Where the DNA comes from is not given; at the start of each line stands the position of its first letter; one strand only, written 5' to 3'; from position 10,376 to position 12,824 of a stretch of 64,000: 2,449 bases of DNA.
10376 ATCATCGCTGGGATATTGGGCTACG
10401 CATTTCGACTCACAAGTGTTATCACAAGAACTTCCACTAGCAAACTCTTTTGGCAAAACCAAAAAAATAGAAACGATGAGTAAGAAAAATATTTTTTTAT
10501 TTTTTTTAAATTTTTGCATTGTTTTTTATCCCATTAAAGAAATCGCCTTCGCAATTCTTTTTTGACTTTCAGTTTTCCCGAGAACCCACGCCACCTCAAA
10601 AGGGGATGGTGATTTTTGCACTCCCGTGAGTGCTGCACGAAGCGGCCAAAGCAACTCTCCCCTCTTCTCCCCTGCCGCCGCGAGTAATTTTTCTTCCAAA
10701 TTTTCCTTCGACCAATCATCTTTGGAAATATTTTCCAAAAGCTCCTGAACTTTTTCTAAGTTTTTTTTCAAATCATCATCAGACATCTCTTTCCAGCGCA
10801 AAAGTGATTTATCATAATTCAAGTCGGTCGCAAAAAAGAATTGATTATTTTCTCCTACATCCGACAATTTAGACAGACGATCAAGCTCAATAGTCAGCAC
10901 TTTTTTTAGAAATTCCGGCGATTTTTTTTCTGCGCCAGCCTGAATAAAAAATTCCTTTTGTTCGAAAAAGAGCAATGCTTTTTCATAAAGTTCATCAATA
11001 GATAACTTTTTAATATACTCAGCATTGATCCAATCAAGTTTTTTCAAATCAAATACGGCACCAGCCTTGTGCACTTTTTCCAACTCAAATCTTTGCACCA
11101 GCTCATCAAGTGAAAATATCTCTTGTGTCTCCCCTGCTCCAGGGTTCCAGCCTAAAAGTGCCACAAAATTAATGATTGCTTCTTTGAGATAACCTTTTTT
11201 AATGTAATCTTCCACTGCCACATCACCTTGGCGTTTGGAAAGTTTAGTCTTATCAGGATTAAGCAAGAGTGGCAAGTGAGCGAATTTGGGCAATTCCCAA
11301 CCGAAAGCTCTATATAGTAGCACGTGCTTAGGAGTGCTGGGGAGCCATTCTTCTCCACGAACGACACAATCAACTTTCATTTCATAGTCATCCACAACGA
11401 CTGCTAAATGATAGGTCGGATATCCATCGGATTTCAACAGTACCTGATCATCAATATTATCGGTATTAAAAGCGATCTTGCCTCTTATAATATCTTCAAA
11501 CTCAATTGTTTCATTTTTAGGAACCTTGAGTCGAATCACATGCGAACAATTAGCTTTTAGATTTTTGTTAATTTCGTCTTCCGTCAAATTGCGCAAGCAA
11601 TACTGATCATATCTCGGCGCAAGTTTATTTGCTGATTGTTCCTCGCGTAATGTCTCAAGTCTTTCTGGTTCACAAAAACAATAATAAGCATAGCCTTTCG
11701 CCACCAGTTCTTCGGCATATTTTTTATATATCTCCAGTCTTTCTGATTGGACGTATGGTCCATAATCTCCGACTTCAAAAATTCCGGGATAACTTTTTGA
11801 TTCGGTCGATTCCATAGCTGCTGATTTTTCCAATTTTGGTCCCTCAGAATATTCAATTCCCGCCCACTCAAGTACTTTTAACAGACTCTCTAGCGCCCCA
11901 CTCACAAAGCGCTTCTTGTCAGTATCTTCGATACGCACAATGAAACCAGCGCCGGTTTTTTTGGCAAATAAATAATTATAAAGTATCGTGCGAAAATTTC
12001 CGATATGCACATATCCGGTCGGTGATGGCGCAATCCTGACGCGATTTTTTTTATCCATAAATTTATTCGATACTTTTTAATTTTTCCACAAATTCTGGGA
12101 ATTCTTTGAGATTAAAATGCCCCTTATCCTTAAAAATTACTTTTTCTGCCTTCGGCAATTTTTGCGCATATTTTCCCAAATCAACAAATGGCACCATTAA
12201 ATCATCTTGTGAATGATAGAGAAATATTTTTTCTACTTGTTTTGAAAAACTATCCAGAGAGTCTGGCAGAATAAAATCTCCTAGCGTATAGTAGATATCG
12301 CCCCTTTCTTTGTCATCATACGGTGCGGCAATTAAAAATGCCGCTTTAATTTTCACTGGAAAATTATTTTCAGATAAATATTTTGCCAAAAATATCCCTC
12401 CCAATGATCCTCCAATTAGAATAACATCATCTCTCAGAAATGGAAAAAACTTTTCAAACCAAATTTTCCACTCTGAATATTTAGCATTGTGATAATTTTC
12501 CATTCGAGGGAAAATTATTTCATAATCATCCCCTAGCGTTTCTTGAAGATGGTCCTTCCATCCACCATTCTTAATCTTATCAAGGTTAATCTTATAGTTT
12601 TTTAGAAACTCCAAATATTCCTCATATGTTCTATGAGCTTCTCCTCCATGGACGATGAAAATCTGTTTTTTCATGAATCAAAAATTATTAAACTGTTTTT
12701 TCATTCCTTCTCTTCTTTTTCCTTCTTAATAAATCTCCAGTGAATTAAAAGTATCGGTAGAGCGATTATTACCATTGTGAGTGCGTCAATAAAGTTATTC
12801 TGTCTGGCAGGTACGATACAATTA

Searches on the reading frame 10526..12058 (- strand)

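Call 9: search_protein_families(library=pfam, proteins=[window:10526-12058:-], max_evalue=0.01)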
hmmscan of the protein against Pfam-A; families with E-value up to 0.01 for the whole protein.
window:10526-12058:- (510 aa): 2 families
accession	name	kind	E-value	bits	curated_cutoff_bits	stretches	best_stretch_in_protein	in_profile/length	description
PF00749.27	tRNA-synt_1c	-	1.3e-100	336.8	23.4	1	6-343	3-314/314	tRNA synthetases class I (E and Q), catalytic domain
PF19269.4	Anticodon_2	-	9.2e-26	91.4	23.6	1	364-506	9-141/141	Anticodon binding domain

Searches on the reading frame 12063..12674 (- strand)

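Call 9: search_protein_families(library=pfam, proteins=[window:12063-12674:-], max_evalue=0.01)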
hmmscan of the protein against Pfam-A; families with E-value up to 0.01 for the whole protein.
window:12063-12674:- (203 aa): 3 families
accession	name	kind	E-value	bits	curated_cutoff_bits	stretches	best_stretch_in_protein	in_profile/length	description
PF00561.26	Abhydrolase_1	-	3.8e-09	37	25.8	2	145-191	197-243/245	alpha/beta hydrolase fold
PF06821.19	Ser_hydrolase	-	1.1e-07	32.4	22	1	37-191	13-158/172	Serine hydrolase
PF12697.13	Abhydrolase_6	-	0.0051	17.9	26.3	0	74-118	55-95/217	Alpha/beta hydrolase family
